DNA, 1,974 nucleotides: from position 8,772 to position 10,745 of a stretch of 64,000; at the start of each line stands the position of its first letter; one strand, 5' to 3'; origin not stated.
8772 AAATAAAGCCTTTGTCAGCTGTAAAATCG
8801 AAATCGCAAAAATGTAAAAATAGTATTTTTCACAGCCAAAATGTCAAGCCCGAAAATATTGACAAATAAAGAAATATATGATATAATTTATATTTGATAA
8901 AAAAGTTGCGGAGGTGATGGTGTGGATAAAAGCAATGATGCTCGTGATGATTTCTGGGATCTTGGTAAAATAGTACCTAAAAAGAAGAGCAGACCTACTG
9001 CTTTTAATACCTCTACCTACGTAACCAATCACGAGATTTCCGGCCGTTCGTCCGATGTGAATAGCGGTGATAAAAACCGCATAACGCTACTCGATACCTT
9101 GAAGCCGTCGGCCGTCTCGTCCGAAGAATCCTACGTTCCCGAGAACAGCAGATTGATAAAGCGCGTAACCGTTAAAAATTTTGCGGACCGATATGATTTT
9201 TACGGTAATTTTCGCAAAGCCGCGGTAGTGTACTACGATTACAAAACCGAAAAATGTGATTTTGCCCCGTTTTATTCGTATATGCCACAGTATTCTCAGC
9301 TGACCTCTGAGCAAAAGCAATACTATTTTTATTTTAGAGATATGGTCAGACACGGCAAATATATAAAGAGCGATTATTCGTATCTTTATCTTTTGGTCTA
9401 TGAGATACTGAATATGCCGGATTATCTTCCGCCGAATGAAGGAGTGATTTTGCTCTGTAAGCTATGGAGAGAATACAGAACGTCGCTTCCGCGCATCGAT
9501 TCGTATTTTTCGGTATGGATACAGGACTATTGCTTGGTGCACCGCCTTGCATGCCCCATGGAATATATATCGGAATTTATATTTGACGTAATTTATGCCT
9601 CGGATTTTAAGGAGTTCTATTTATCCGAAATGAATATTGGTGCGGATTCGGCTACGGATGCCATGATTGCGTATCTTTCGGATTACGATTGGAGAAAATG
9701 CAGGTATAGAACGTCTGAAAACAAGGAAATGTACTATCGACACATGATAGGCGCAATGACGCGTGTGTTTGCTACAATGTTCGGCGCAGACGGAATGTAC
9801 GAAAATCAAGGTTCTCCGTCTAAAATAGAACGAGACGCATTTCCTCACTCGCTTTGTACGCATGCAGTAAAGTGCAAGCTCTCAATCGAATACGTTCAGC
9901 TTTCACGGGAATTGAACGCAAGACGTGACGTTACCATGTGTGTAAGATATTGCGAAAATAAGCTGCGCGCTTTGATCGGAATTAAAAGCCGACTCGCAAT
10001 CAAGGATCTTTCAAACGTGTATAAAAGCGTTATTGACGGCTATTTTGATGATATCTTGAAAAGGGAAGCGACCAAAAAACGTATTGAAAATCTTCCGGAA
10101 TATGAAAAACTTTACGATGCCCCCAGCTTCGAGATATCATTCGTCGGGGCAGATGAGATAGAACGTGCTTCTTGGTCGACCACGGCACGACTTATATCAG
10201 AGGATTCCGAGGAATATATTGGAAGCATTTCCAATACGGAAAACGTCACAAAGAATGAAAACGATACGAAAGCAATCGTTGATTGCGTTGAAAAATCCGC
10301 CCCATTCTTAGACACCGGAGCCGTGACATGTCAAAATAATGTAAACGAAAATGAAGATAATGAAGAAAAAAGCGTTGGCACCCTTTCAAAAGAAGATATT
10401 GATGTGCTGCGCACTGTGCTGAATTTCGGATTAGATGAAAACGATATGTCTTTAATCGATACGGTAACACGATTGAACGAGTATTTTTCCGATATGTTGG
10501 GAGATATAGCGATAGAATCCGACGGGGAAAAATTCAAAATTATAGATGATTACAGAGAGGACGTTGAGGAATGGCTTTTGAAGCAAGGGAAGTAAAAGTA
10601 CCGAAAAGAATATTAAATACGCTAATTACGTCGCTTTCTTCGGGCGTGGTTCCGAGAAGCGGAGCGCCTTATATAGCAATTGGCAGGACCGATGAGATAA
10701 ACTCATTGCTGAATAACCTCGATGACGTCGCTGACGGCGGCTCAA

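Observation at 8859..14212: TerB_N/TerB_C protein, P-loop ATPase and Lhr-like helicase operon (Shango-type candidate anti-phage system) embedded among housekeeping genes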

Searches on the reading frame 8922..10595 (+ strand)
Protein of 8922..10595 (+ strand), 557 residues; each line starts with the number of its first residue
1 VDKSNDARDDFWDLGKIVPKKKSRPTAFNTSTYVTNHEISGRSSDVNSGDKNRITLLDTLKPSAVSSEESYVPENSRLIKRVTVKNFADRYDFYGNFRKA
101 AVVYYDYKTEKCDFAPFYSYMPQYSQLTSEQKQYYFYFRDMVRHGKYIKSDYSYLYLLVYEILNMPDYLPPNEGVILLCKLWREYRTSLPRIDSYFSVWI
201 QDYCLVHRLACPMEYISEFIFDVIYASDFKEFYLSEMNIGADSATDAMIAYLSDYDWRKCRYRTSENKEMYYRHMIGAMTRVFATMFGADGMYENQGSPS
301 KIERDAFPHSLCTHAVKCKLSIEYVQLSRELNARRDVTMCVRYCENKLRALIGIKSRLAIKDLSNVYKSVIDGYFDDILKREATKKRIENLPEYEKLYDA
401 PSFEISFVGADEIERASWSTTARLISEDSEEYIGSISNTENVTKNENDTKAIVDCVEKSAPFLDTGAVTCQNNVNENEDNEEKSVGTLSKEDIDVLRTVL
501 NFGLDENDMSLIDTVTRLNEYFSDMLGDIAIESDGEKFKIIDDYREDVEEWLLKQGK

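Call 3: search_protein_families(library=pfam, proteins=[window:8922-10595:+], max_evalue=0.01)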
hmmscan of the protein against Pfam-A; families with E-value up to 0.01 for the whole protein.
window:8922-10595:+ (557 aa): 1 family
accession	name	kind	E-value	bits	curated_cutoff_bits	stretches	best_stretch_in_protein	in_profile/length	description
PF13208.11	TerB_N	-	7.2e-12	45.9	25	1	109-210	44-138/207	TerB N-terminal domain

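Call 4: search_protein_families(library=padloc, proteins=[window:8922-10595:+], max_evalue=0.01)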
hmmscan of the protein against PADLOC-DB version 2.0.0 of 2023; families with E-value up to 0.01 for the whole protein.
window:8922-10595:+ (557 aa): 1 family
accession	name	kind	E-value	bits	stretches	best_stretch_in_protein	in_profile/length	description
PDLC03958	SngA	-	9.2e-37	125.8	1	75-552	81-527/528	-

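Call 5: search_protein_families(library=ncbifam, proteins=[window:8922-10595:+], max_evalue=0.01)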
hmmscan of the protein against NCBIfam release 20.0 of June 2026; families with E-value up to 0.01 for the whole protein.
window:8922-10595:+ (557 aa): 0 families

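Call 15: find_encoding_contigs(protein=window:8922-10595:+, flank=10000, max_places=6)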
Protein window:8922-10595:+ (557 aa): 1 contig read that carries it; 1 place shown.
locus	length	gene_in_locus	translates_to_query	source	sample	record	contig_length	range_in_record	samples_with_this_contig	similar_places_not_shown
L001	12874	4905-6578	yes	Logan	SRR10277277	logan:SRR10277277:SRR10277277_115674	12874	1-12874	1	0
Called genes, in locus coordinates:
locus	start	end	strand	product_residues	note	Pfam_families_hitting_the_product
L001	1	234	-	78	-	?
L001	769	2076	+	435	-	PF12897:Asp_aminotransf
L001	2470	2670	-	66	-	-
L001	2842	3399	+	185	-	-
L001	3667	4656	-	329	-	PF02588:YitT_membrane, PF19700:DUF6198 (weak), PF10035:DUF2179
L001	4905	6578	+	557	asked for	PF13208:TerB_N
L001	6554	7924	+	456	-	PF10923:BrxC_BrxD, PF13191:AAA_16 (weak)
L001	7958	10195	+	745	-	PF00270:DEAD, PF04851:ResIII, PF00271:Helicase_C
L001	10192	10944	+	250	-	PF01209:Ubie_methyltran, PF13489:Methyltransf_23, PF02353:CMAS (weak), PF13847:Methyltransf_31, PF08241:Methyltransf_11, PF08242:Methyltransf_12, PF13649:Methyltransf_25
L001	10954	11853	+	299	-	PF01430:HSP33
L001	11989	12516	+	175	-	PF02777:Sod_Fe_C (weak)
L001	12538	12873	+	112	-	?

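Call 24: search_solved_structures(query=window:8922-10595:+, max_evalue=1)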
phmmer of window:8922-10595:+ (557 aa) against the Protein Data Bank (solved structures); distinct sequences matched with E-value up to 1: 1.
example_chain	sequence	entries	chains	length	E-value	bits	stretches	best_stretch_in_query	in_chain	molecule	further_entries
9qdl_D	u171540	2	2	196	0.92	11.3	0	192-225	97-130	Succinate dehydrogenase [ubiquinone] cytochrome b small subunit, mitochondrial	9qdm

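Call 29: find_homologous_proteins(query=window:8922-10595:+, max_evalue=0.00001)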
Query window:8922-10595:+ (557 aa): 617 proteins with E <= 0.00001 among 4573 candidates; the best 120 are listed.
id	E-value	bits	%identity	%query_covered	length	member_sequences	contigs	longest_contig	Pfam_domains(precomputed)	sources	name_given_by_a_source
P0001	0.0e+0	1271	100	100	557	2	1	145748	PF13208.12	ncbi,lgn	-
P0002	1.2e-255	867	68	100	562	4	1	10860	PF13208.12,PF15615.12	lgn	-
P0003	1.1e-252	858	69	100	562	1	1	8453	PF13208.12,PF15615.12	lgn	-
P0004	3.0e-216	737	62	100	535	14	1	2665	PF13208.12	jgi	jgi:hypothetical protein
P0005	2.7e-213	728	61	100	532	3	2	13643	PF13208.12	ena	-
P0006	5.9e-187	641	55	99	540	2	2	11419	PF13208.12,PF15615.12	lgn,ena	-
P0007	1.0e-184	633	53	99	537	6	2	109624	PF13208.12,PF15615.12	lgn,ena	-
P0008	2.1e-183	629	55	99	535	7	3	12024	PF13208.12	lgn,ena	-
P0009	1.4e-182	626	53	99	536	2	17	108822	PF13208.12,PF15615.12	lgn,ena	-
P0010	2.2e-182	626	52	99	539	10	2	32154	PF13208.12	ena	-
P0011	8.9e-182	624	54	99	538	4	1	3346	PF13208.12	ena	-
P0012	1.1e-181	623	52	99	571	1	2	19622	PF13208.12,PF15615.12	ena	-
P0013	1.2e-180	620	53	99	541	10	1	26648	PF13208.12,PF15615.12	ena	-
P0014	2.1e-180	619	52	99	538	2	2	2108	PF13208.12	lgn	-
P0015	2.8e-180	619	53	99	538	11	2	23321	PF13208.12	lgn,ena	-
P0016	4.5e-180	618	53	99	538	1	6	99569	PF13208.12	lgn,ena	-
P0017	9.0e-180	617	53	99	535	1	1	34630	PF13208.12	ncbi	-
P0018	1.9e-179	616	55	99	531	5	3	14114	PF13208.12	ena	-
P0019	5.0e-179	615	53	99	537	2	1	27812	PF13208.12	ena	-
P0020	6.7e-179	614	52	99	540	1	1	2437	PF13208.12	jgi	jgi:hypothetical protein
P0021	7.3e-179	614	53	99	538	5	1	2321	PF13208.12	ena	-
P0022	1.7e-178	613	53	99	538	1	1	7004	PF13208.12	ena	-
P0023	2.5e-178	612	53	99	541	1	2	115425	PF13208.12,PF15615.12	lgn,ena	-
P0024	3.6e-178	612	52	99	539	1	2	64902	PF13208.12,PF15615.12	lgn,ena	-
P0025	4.9e-178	611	53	99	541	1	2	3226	PF13208.12,PF15615.12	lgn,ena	-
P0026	4.9e-178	611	53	99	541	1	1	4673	PF13208.12,PF15615.12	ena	-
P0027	5.7e-178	611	53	99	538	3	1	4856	PF13208.12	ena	-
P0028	7.5e-178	611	53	99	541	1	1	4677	PF13208.12,PF15615.12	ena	-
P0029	2.0e-177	609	53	99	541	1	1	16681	PF13208.12,PF15615.12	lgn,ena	-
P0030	2.6e-177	609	52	99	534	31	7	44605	PF13208.12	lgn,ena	-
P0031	4.3e-177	608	53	99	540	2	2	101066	PF13208.12,PF15615.12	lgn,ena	-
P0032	4.9e-177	608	53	99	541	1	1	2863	PF13208.12,PF15615.12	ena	-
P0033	8.4e-177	607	53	99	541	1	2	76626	PF13208.12,PF15615.12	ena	-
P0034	4.2e-176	605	51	99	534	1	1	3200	PF13208.12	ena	-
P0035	5.9e-176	604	53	99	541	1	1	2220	PF13208.12,PF15615.12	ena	-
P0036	1.1e-175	603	52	99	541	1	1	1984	PF13208.12,PF15615.12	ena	-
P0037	6.9e-175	601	52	100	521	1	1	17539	PF13208.12,PF15615.12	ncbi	-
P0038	6.9e-174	598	52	99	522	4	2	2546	PF13208.12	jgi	-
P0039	6.0e-173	594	53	98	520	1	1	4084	PF13208.12,PF15615.12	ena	-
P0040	6.4e-173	594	53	99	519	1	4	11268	PF13208.12,PF15615.12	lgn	-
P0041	4.2e-172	592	52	99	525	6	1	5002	PF13208.12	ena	-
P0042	1.0e-171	590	53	99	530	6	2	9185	PF13208.12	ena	-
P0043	1.1e-171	590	50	99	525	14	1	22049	PF13208.12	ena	-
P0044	1.8e-171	590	51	100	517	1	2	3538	PF13208.12,PF15615.12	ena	-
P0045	2.1e-171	589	52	99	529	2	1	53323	PF13208.12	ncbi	-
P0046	1.5e-170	587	52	98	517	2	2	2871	PF13208.12,PF15615.12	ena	-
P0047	1.8e-169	583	52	98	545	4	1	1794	PF13208.12,PF15615.12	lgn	-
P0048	3.3e-169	582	51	100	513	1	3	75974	PF13208.12,PF15615.12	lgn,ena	-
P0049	4.6e-169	582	51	100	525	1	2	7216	PF13208.12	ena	-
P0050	8.7e-169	581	51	99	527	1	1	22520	PF13208.12,PF15615.12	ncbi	-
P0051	1.6e-168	580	51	99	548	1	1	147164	PF13208.12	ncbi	-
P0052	1.7e-168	580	51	99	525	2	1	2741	PF13208.12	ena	-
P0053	2.4e-168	579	50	99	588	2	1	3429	PF13208.12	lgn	-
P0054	3.9e-168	579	50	98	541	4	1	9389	PF13208.12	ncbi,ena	-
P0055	5.5e-168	578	51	100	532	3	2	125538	PF13208.12,PF15615.12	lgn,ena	-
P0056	1.0e-167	577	51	99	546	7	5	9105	PF13208.12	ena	-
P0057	1.8e-167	576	51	100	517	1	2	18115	PF13208.12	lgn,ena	-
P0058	2.8e-167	576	50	99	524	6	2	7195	PF13208.12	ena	-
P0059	7.2e-167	574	50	100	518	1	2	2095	PF13208.12,PF15615.12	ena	-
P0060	1.6e-166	573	49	99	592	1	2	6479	PF13208.12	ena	-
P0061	3.7e-166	572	51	100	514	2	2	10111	PF13208.12,PF15615.12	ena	-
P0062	7.1e-166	571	49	100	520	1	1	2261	PF13208.12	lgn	-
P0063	9.4e-166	571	51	99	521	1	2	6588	PF13208.12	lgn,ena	-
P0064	2.1e-165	570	49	100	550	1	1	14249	PF13208.12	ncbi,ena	-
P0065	2.4e-165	569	50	100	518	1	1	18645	PF13208.12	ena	-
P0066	3.3e-165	569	52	99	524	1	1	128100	PF13208.12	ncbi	-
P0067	6.0e-165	568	48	99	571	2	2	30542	PF13208.12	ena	-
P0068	1.7e-164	567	50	100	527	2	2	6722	PF13208.12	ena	-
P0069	1.9e-164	566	49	100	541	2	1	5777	PF13208.12,PF15615.12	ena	-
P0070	4.8e-164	565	49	99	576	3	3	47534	PF13208.12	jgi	-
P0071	5.4e-164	565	50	99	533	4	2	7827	PF13208.12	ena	-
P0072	5.4e-164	565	47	98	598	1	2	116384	PF13208.12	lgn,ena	-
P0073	5.6e-164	565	50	98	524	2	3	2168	PF13208.12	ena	-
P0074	6.5e-164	565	49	99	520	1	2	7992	PF13208.12,PF15615.12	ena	-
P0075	7.2e-164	565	50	98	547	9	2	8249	PF13208.12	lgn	-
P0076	1.1e-163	564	50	99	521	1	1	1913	PF13208.12,PF15615.12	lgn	-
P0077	1.4e-163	564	50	100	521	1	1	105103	PF13208.12,PF15615.12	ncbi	-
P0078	1.6e-163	563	50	99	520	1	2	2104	PF13208.12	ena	-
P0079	3.3e-163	562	51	99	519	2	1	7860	PF13208.12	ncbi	-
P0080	5.2e-162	558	50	98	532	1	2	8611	PF13208.12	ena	-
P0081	1.1e-161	557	49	99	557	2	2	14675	PF13208.12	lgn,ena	-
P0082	3.4e-161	556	48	99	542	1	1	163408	PF13208.12,PF15615.12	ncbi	-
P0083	7.2e-161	555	49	98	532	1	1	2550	PF13208.12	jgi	jgi:hypothetical protein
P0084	9.0e-161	554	48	99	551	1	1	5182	PF13208.12,PF15615.12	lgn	-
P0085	1.9e-160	553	50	98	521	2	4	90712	PF13208.12,PF15615.12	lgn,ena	-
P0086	3.6e-160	552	48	100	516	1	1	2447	PF13208.12,PF15615.12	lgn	-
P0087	5.2e-160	552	48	99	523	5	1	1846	PF13208.12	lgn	-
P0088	5.5e-160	552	49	99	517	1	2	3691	PF13208.12,PF15615.12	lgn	-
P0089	9.1e-160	551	49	100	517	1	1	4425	PF13208.12,PF15615.12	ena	-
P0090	1.4e-159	550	50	100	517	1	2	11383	PF13208.12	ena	-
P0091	2.5e-159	550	46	99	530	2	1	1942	PF13208.12,PF15615.12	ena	-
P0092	2.5e-159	549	47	99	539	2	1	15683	PF13208.12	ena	-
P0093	3.4e-159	549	50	98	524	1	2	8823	PF13208.12,PF15615.12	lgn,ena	-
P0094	9.0e-159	548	47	99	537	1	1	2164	PF13208.12,PF15615.12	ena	-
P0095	1.1e-158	547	48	99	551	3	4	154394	PF13208.12,PF15615.12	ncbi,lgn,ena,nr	ncbi:MAG: TerB N-terminal domain-containing protein [Clostridia bacterium]|nr:TerB N-terminal domain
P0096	1.2e-158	547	48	99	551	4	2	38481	PF13208.12,PF15615.12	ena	-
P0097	1.3e-158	547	48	99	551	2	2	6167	PF13208.12,PF15615.12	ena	-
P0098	2.9e-158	546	48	99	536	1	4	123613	PF13208.12,PF15615.12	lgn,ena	-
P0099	3.6e-158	546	49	99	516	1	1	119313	PF13208.12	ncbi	-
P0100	7.7e-158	545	47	98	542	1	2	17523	PF13208.12,PF15615.12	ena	-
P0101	3.4e-157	542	46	99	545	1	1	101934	PF13208.12,PF15615.12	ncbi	-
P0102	4.1e-157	542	48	99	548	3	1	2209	PF13208.12,PF15615.12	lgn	-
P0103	8.2e-157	541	48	99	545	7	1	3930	PF13208.12,PF15615.12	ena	-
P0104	1.1e-156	541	52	89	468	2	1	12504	PF13208.12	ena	-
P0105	1.3e-156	541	47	98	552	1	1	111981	PF13208.12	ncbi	-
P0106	1.4e-156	540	49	100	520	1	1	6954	PF13208.12,PF15615.12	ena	-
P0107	1.9e-156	540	47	99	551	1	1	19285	PF13208.12,PF15615.12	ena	-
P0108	2.9e-156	539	47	99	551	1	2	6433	PF13208.12,PF15615.12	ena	-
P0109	4.3e-156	539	47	99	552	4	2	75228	PF13208.12,PF15615.12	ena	-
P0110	4.4e-156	539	47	99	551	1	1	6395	PF13208.12,PF15615.12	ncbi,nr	ncbi:MAG: TerB N-terminal domain-containing protein [Clostridia bacterium]|nr:TerB N-terminal domain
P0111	8.7e-156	538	47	100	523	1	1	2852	PF13208.12,PF15615.12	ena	-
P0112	1.4e-155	537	48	98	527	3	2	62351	PF13208.12,PF15615.12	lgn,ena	-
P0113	1.6e-155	537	47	99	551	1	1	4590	PF13208.12,PF15615.12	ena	-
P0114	1.7e-155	537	47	99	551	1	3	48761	PF13208.12,PF15615.12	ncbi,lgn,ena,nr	ncbi:MAG: TerB N-terminal domain-containing protein [Clostridia bacterium]|nr:TerB N-terminal domain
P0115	2.6e-155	536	48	99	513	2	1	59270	PF13208.12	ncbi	-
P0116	2.8e-155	536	48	100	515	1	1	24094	PF13208.12,PF15615.12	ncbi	-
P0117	3.0e-155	536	47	99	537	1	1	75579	PF13208.12,PF15615.12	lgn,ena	-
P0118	3.5e-155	536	45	99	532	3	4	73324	PF13208.12,PF15615.12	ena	-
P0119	5.5e-155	535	47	99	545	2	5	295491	PF13208.12,PF15615.12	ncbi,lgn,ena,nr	ncbi:MAG: TerB N-terminal domain-containing protein [Clostridia bacterium]|nr:TerB N-terminal domain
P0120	6.2e-155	535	47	99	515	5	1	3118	PF13208.12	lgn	-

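Call 30: search_protein_families(library=pfam, proteins=[window:8922-10595:+, P0002], max_evalue=10)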
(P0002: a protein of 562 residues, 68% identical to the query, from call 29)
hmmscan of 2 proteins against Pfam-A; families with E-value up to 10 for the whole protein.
window:8922-10595:+ (557 aa): 3 families
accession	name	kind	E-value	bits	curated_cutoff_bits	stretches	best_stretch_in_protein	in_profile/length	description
PF13208.11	TerB_N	-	7.2e-12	45.9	25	1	109-210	44-138/207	TerB N-terminal domain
PF15615.11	TerB_C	-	0.01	16.5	26.3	1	515-549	115-148/148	TerB-C domain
PF13188.13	PAS_8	-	0.2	12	21.8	1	511-552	16-61/65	PAS domain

P0002 (562 aa): 3 families
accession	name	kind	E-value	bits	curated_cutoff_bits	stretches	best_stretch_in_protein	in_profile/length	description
PF13208.11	TerB_N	-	1.3e-12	48.4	25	1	110-211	44-138/207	TerB N-terminal domain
PF15615.11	TerB_C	-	5.4e-06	27.1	26.3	1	461-554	49-148/148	TerB-C domain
PF24988.1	NEW1_HB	-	0.13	12.8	27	1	493-534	31-67/87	NEW1 helical bundle domain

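Call 41: predict_structure(alignment_id=A1)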
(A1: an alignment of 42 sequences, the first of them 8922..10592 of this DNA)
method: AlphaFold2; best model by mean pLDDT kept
length: 557 residues; sequences in the alignment: 42
mean_pLDDT: 76.9   pTM: 0.59
mean pLDDT of the five models: 76.9, 74.8, 74.7, 73.6, 73.1
residues with pLDDT >= 90: 267; 70-90: 111; 50-70: 77; < 50: 102
segments of 3 or more residues with pLDDT < 50: 1-4, 28-63, 426-485
pLDDT, mean of each block of 10 residues (from residue 1): 50 61 53 46 40 42 68 85 84 77 89 91 88 95 95 94 90 96 94 93 94 92 92 86 91 92 91 96 84 68 89 70 90 93 95 87 93 95 89 70 53 63 48 34 33 34 32 31 56 94 87 94 92 94 95 81
secondary structure, 60 per line:
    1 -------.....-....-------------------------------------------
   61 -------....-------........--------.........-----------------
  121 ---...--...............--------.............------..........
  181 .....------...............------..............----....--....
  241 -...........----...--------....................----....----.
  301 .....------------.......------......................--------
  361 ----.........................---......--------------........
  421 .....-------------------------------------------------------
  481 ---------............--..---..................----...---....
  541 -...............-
elements in order: H8-12 H14-17 E68-71 E79-86 H95-103 H129-143 H152-164 H171-185 H192-206 H213-226 H231-234 H237-240 H242-252 H268-287 H292-295 E300-305 E318-324 H331-352 H365-389 H393-398 H413-425 H490-501 H509-526 E531-533 E537-540 H542-556

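Call 44: fold_search(model_id=the predicted structure, library=pdb)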
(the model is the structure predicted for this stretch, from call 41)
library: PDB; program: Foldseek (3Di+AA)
matches with E <= 10: 59; with E <= 0.001: 0
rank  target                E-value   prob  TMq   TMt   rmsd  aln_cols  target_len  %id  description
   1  4pwx_E                8.4e-01  0.15  0.15  0.26  20.4       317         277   11  Crystal structure of an ATP-bound Get3-Get4-Get5 complex from S.cerevisiae (released 2014-04-09)
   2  9ns5_B                1.2e+00  0.11  0.15  0.23  16.5       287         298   12  Get3(D57N)-Get4/5 Complex (ATP-bound) (released 2025-09-24)
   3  9k1y_C                1.3e+00  0.08  0.14  0.11  13.3       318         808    8  Structure of the SF3B core, harboring the R625H mutation in SF3B1, in complex with intron-U2 snRNA (released 2025-09-03)
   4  3woz_D                1.5e+00  0.14  0.14  0.26  11.7       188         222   10  Crystal structure of CLASP2 TOG domain (TOG3) (released 2015-05-27)
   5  3woz_B                1.5e+00  0.13  0.16  0.28  11.7       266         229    9  Crystal structure of CLASP2 TOG domain (TOG3) (released 2015-05-27)
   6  4pwx_C                2.3e+00  0.09  0.16  0.27  20.4       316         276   10  Crystal structure of an ATP-bound Get3-Get4-Get5 complex from S.cerevisiae (released 2014-04-09)
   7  5wcg                  3.2e+00  0.09  0.13  0.15  10.4       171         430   13  SET and MYND Domain Containing protein 2 (released 2017-08-02)
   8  3lku_A                3.2e+00  0.07  0.15  0.23  16.0       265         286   12  Crystal structure of S. cerevisiae Get4 in complex with an N-terminal fragment of Get5 (released 2010-06-23)
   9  5gtm_A                3.6e+00  0.02  0.09  0.10  25.9       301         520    8  Modified human MxA, nucleotide-free form (released 2017-05-31)
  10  8yk0_A                3.8e+00  0.02  0.10  0.15  24.9       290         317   11  Cryo-EM structure of human GPR156-Gi3 complex (released 2025-02-05)
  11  3nc1_A                4.0e+00  0.06  0.17  0.10  17.4       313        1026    9  Crystal structure of the CRM1-RanGTP complex (released 2010-10-27)
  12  7w37_V                4.2e+00  0.04  0.14  0.16  13.8       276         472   10  Structure of USP14-bound human 26S proteasome in state EA1_UBL (released 2022-05-04)
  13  7ung_YB               4.4e+00  0.03  0.09  0.17  14.2       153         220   12  48-nm repeat of the human respiratory doublet microtubule (released 2022-10-05)
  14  4ypi_B                4.6e+00  0.02  0.10  0.13  17.9       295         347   11  Structure of Ebola virus nucleoprotein N-terminal fragment bound to a peptide derived from Ebola VP35 (released 2015-04-08)
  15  9evs_1v               4.6e+00  0.01  0.08  0.10  22.6       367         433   13  Structure of the flowering plant mitoribosome with P-site tRNA (released 2025-09-03)
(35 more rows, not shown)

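Call 49: search_dna_similar(query=window:8922-10595:+, collection=plasmids, mode=protein, max_evalue=0.00001, max_rows=25)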
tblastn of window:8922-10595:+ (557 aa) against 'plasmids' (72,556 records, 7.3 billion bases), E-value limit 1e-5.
Records with a match: 4; places in all: 4; records where one place covers at least 80% of the query: 0.
Best place of each record, by identity: <60% 4.
By first word of the organism name: Paenibacillus 2; Bacillus 2.
By predicted mobility (MOB-suite, as given by PLSDB): non-mobilizable 4.
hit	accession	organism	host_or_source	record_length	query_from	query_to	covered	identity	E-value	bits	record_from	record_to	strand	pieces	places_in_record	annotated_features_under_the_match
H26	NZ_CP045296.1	Paenibacillus cellulositrophicus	cell culture,Thai soil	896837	97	389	53%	27.9%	5e-29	130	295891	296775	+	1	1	TerB N-terminal domain-containing protein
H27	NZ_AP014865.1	Bacillus thuringiensis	-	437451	94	202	20%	36.0%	3e-11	74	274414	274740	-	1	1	TerB N-terminal domain-containing protein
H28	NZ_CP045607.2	Bacillus cereus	Whole organism,soil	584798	112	202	16%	37.6%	1e-9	69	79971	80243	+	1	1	TerB N-terminal domain-containing protein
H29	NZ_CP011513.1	Paenibacillus peoriae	cell culture,soil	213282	109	224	21%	27.1%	8e-10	70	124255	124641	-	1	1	TerB N-terminal domain-containing protein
